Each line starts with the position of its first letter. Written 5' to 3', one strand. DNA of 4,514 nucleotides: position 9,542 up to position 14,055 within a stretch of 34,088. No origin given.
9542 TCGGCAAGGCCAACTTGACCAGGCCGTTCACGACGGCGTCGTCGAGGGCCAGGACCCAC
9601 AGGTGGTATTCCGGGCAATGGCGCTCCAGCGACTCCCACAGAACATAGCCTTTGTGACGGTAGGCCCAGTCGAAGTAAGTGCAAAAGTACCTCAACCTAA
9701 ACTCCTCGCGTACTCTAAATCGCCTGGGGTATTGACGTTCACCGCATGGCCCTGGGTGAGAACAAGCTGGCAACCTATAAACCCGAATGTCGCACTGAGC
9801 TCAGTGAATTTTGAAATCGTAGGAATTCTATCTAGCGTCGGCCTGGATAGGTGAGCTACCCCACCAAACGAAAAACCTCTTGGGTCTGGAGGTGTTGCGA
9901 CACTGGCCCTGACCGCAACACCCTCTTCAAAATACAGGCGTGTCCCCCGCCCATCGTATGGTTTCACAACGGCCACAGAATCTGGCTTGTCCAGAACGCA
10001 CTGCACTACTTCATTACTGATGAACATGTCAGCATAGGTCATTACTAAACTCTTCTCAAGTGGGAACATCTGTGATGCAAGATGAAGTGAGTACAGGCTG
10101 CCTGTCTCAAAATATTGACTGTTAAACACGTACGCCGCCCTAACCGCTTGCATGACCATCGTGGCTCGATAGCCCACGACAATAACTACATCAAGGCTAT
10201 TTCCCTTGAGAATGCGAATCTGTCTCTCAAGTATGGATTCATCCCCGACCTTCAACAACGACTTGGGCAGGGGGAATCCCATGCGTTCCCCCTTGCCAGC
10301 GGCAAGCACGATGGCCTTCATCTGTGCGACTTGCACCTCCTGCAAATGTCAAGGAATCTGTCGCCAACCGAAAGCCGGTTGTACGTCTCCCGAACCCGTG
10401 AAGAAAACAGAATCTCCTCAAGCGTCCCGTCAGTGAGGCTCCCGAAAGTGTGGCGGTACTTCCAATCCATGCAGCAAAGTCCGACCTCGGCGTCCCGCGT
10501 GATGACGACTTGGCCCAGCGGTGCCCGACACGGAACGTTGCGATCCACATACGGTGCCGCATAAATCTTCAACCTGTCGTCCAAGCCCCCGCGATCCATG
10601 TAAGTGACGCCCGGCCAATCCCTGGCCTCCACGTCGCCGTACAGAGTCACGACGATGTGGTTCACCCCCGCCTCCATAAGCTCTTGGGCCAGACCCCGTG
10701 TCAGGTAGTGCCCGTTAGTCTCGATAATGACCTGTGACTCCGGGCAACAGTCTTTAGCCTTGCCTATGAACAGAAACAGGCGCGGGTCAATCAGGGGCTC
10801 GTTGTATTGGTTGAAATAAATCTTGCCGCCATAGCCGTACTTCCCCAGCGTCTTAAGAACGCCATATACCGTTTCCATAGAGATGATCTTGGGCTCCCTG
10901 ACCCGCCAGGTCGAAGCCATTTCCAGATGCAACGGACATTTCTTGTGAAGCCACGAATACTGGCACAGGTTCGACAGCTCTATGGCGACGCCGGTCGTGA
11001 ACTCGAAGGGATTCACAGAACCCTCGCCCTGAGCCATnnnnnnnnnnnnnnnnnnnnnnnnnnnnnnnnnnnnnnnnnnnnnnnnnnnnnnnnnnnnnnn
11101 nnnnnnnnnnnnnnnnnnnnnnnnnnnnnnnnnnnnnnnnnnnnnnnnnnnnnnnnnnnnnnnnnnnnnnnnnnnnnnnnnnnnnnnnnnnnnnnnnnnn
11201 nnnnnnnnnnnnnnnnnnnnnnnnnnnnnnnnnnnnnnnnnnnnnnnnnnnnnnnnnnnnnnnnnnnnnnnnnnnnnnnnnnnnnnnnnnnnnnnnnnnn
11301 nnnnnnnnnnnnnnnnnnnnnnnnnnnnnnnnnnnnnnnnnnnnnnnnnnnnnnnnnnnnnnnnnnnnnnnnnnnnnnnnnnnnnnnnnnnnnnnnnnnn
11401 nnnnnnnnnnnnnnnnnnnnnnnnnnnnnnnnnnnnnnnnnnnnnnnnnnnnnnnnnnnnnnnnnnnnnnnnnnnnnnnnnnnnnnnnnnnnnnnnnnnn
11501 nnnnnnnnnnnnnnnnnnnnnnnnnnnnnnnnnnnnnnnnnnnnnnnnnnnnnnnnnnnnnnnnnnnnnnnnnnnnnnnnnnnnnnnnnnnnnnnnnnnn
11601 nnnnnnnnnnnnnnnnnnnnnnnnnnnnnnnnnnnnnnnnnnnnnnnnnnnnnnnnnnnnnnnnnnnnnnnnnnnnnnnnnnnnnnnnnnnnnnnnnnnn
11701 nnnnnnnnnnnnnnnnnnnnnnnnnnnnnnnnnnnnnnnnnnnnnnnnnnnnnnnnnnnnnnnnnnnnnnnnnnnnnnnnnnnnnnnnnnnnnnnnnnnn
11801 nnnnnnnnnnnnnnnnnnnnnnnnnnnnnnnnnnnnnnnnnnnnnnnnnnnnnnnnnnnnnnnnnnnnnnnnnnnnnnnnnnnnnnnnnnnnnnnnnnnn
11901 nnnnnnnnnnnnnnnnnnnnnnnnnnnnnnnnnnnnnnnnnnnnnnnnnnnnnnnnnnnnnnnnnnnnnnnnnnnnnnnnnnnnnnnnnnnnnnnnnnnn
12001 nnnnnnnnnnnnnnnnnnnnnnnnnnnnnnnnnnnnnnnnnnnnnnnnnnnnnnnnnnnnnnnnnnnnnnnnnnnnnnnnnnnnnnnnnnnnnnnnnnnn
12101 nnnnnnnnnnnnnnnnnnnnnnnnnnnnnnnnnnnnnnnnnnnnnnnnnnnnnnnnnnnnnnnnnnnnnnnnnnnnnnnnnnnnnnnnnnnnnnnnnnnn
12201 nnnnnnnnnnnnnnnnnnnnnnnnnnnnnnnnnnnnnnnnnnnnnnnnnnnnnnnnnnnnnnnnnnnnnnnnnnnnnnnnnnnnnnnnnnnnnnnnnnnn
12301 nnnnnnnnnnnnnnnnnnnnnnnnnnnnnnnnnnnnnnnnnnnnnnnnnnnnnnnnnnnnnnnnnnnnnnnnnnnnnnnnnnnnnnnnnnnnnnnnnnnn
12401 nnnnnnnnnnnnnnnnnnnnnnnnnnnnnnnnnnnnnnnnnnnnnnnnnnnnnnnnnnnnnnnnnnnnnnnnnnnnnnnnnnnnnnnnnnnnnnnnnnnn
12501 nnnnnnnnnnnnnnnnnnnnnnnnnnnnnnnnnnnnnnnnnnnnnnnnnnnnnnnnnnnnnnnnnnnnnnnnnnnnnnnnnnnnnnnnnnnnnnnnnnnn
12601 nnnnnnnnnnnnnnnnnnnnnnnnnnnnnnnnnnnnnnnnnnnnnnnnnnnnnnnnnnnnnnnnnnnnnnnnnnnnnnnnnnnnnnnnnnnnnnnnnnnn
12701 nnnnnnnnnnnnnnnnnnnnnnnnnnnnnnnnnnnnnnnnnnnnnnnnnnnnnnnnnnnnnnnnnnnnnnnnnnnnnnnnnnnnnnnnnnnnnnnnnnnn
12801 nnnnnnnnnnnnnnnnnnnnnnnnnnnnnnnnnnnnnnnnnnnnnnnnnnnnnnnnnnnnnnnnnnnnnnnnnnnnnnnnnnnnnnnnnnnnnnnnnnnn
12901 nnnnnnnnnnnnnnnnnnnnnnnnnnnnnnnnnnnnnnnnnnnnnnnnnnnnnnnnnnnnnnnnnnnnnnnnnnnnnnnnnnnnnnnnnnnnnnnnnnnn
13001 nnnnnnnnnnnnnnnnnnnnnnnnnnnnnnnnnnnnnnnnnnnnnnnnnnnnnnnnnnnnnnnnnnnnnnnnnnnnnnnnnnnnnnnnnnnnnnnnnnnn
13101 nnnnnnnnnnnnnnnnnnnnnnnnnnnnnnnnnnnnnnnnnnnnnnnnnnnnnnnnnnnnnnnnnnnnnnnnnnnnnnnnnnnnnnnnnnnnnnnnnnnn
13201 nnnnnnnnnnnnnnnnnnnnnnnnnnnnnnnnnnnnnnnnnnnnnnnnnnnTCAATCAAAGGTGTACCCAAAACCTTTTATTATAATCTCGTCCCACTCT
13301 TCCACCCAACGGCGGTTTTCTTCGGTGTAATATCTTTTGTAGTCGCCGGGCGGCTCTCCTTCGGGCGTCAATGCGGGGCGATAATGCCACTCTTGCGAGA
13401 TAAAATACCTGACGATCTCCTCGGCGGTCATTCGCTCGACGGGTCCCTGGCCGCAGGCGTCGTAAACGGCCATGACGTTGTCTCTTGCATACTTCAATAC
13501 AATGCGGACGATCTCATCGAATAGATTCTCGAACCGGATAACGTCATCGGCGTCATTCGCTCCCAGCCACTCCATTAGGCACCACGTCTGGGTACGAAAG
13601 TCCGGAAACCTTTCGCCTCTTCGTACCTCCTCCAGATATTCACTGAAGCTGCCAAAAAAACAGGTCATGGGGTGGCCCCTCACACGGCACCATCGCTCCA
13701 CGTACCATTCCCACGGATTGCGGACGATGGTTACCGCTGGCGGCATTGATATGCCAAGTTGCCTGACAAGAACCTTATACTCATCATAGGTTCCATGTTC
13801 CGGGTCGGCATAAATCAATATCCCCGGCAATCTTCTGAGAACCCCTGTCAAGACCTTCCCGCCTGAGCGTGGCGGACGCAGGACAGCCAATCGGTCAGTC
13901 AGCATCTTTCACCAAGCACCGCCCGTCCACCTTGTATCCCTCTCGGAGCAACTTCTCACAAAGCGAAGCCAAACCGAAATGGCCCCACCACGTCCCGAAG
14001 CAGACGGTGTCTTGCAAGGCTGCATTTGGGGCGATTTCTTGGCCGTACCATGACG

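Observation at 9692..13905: Low-GC sub-block inside the island: orphan PhnD/PhnE importer, LicC/PntC-like nucleotidyltransferase, rSAM-like protein and sulfotransferases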

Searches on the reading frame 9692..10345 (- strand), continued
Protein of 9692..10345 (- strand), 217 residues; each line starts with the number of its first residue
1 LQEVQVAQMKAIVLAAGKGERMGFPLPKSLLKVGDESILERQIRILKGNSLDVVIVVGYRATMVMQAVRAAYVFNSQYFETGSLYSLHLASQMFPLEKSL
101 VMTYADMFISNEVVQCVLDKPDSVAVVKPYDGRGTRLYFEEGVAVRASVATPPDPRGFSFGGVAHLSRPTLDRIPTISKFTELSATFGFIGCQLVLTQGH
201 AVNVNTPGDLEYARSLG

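Call 102: fold_search(model_id=the predicted structure, library=pdb)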
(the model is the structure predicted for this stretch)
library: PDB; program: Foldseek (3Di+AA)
matches with E <= 10: 1115; with E <= 0.001: 278
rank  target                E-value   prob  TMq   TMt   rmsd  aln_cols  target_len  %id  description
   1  1hv9_A                1.2e-09  1.00  0.64  0.33  11.2       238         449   19  STRUCTURE OF E. COLI GLMU: ANALYSIS OF PYROPHOSPHORYLASE AND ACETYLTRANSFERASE ACTIVE SITES (released 2001-02-21)
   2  9mh4                  1.8e-09  1.00  0.64  0.34   9.9       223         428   20  Crystal Structure of Bifunctional protein GlmU from Klebsiella aerogenes (released 2024-12-18)
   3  1g97                  4.6e-09  1.00  0.62  0.32  11.2       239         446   19  S.PNEUMONIAE GLMU COMPLEXED WITH UDP-N-ACETYLGLUCOSAMINE AND MG2+ (released 2001-05-22)
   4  8cu9                  5.3e-09  1.00  0.64  0.32  11.2       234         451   19  Crystal Structure of Bifunctional protein GlmU from Klebsiella pneumoniae subsp. pneumoniae (released 2022-05-25)
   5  4ecm                  5.6e-09  1.00  0.64  0.56  10.9       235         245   17  2.3 Angstrom Crystal Structure of a Glucose-1-phosphate Thymidylyltransferase from Bacillus anthracis in Complex with Th (released 2012-04-04)
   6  2xme_F                7.2e-09  1.00  0.60  0.60   9.3       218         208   22  The X-ray structure of CTP:inositol-1-phosphate cytidylyltransferase from Archaeoglobus fulgidus (released 2011-05-04)
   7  2v0j                  9.3e-09  1.00  0.61  0.32  11.3       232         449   15  Characterization of Substrate Binding and Catalysis of the Potential Antibacterial Target N-acetylglucosamine-1-phosphat (released 2008-01-15)
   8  2oi6_B                1.1e-08  1.00  0.64  0.32  11.0       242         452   19  E. coli GlmU- Complex with UDP-GlcNAc, CoA and GlcN-1-PO4 (released 2007-06-19)
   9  9dqf                  1.1e-08  1.00  0.61  0.31  11.4       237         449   18  Crystal structure of bifunctional GlmU from Staphylococcus aureus NCTC 8325 complexed with acetyl CoA and citrate (released 2025-05-14)
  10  1hm8_A                1.2e-08  1.00  0.64  0.32  10.9       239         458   20  CRYSTAL STRUCTURE OF S.PNEUMONIAE N-ACETYLGLUCOSAMINE-1-PHOSPHATE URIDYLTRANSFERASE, GLMU, BOUND TO ACETYL COENZYME A (released 2001-11-30)
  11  9dr4                  1.2e-08  1.00  0.61  0.31  11.4       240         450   20  Crystal structure of bifunctional GlmU from Staphylococcus aureus NCTC 8325 complexed with UTP, CoA and Glc 1-P (released 2025-05-14)
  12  2xme_B                1.6e-08  1.00  0.58  0.61   9.3       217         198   20  The X-ray structure of CTP:inositol-1-phosphate cytidylyltransferase from Archaeoglobus fulgidus (released 2011-05-04)
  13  2xme_D                1.7e-08  1.00  0.59  0.61   9.4       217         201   21  The X-ray structure of CTP:inositol-1-phosphate cytidylyltransferase from Archaeoglobus fulgidus (released 2011-05-04)
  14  4mnd                  1.8e-08  1.00  0.57  0.32  11.1       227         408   21  Crystal structure of Archaeoglobus fulgidus IPCT-DIPPS bifunctional membrane protein (released 2014-07-02)
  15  1hv9_B                1.9e-08  1.00  0.65  0.33  10.8       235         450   20  STRUCTURE OF E. COLI GLMU: ANALYSIS OF PYROPHOSPHORYLASE AND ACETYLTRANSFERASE ACTIVE SITES (released 2001-02-21)
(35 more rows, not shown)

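Call 103: search_protein_families(library=ncbifam, proteins=[P0196], max_evalue=1e-8)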
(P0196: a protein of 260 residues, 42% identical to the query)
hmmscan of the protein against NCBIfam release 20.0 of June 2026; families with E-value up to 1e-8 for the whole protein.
P0196 (260 aa): 11 families
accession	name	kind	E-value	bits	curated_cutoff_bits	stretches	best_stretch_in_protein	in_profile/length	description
TIGR03992.1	Arch_glmU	subfamily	9.3e-25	87.3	292.1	1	6-187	2-175/393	bifunctional sugar-1-phosphate nucleotidylyltransferase/acetyltransferase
NF041313.1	UDPGP_AglF_Halo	equivalog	7.9e-23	81.1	400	1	6-172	2-168/234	UTP--glucose-1-phosphate uridylyltransferase AglF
NF041135.1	IPPtranDIPPsyn_Thcocales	equivalog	3.7e-16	59.1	580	1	6-123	2-113/419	bifunctional L-myo-inositol-1-phosphate cytidylyltransferase/CDP-L-myo-inositol myo-inositolphosphotransferase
NF041173.1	Sug_nt_acttase_Thmprot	equivalog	8.1e-15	54.7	600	1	6-187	2-175/405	bifunctional sugar-1-phosphate nucleotidylyltransferase/acetyltransferase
NF045761.1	NAMPUrTaseMurU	equivalog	5.9e-14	52.5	250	1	6-117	2-113/226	N-acetylmuramate alpha-1-phosphate uridylyltransferase MurU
TIGR01208.1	rmlA_long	equivalog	5.7e-12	45.2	320.25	1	6-142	1-138/353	glucose-1-phosphate thymidylyltransferase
NF052502.1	man1P_GTase_Rv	exception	8.1e-11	41.4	440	1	6-115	2-111/352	mannose-1-phosphate guanylyltransferase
NF049965.1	GlMnHpPGnyltfHddC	equivalog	1.6e-10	41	300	1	6-118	2-112/221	D-glycero-D-manno-heptose 1-phosphate guanosyltransferase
NF038362.1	Sden_1164_fam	equivalog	2e-10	40.6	300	1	7-129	4-132/266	Sden_1164 family protein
NF045665.1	NTPtran_DVU1551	equivalog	5.9e-10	38.7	315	1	6-87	2-74/359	DVU_1551 family NTP transferase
NF045697.1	MurNAcPUrMurU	equivalog_domain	6e-10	38.9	370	1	8-65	1-58/229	N-acetylmuramate alpha-1-phosphate uridylyltransferase MurU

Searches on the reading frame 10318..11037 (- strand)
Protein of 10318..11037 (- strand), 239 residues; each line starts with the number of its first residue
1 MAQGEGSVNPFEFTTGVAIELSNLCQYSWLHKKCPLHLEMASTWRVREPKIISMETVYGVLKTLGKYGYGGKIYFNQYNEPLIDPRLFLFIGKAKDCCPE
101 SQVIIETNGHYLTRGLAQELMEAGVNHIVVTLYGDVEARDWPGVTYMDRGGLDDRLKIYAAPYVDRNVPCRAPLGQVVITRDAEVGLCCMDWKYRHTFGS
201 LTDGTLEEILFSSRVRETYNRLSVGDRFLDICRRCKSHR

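Call 4: search_protein_families(library=pfam, proteins=[window:10318-11037:-], max_evalue=0.01)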
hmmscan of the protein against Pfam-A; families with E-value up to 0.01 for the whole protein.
window:10318-11037:- (239 aa): 2 families
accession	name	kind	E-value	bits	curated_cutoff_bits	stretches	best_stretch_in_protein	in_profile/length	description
PF13186.11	SPASM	-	8.7e-09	36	21.5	1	170-236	1-67/67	Iron-sulfur cluster-binding domain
PF04055.27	Radical_SAM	-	0.00027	21.6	29.5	1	25-132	11-109/166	Radical SAM superfamily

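Call 5: search_protein_families(library=ncbifam, proteins=[window:10318-11037:-], max_evalue=0.01)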
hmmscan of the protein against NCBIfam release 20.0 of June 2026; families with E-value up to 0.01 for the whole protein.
window:10318-11037:- (239 aa): 6 families
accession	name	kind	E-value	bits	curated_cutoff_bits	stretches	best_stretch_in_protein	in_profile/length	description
TIGR04317.1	W_rSAM_matur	equivalog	9e-09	34.9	380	1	33-132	13-110/349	tungsten cofactor oxidoreductase radical SAM maturase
TIGR04311.1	rSAM_Geo_metal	subfamily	6.3e-08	32.1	400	1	72-132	51-112/423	radical SAM/SPASM family putative metalloenzyme maturase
TIGR04321.1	spiroSPASM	subfamily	4.5e-07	28.9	250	0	34-122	248-332/510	spiro-SPASM protein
TIGR02666.1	moaA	equivalog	0.0009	18.3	284.05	1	80-132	69-122/336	GTP 3',8-cyclase MoaA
NF033640.1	N_Twi_rSAM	subfamily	0.0024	17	170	1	170-237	5-71/398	twitch domain-containing radical SAM protein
TIGR04055.1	rSAM_NirJ2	equivalog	0.0043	16.6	500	1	72-132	47-105/326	putative heme d1 biosynthesis radical SAM protein NirJ2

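Call 59: search_solved_structures(query=window:10318-11037:-, max_evalue=1, show_alignments=1)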
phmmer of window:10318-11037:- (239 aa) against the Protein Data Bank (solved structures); distinct sequences matched with E-value up to 1: 2.
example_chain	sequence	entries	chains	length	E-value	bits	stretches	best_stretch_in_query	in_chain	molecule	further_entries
4m7t_A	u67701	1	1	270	1.5e-13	53.6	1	60-236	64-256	BtrN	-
4m7s_A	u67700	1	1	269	1.6e-13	53.6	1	60-236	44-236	BtrN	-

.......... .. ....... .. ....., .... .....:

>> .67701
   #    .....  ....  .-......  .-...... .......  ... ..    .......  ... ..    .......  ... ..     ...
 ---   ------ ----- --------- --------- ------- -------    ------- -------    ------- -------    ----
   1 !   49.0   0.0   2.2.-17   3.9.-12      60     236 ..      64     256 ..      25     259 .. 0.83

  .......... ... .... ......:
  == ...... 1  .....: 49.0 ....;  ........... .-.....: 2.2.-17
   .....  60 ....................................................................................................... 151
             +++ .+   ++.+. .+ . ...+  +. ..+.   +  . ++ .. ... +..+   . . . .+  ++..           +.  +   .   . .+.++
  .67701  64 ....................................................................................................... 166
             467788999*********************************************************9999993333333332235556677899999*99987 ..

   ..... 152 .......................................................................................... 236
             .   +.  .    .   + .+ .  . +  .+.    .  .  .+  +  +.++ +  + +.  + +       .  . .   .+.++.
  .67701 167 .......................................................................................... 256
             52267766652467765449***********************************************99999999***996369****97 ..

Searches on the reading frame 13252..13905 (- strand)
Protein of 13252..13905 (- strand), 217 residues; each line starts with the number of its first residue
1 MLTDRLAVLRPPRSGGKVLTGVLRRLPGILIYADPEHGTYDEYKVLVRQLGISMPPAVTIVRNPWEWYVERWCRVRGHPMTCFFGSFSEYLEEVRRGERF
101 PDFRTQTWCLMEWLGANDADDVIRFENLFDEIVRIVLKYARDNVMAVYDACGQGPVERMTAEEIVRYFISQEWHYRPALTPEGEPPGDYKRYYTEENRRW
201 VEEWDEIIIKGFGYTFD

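Call 4: search_protein_families(library=pfam, proteins=[window:13252-13905:-], max_evalue=0.01)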
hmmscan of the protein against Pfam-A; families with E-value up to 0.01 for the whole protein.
window:13252-13905:- (217 aa): 0 families

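Call 5: search_protein_families(library=ncbifam, proteins=[window:13252-13905:-], max_evalue=0.01)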
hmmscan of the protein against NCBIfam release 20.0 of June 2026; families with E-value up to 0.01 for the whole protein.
window:13252-13905:- (217 aa): 0 families

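Call 28: search_protein_families(library=pfam, proteins=[window:13252-13905:-], max_evalue=5)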
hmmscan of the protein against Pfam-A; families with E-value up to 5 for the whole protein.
window:13252-13905:- (217 aa): 2 families
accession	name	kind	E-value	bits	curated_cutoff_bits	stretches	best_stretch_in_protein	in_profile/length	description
PF03682.18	UPF0158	-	0.084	13.3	21.1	0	80-124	101-144/157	Uncharacterised protein family (UPF0158)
PF10386.15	DUF2441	-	0.11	12.9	25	1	89-139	56-103/141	Protein of unknown function (DUF2441)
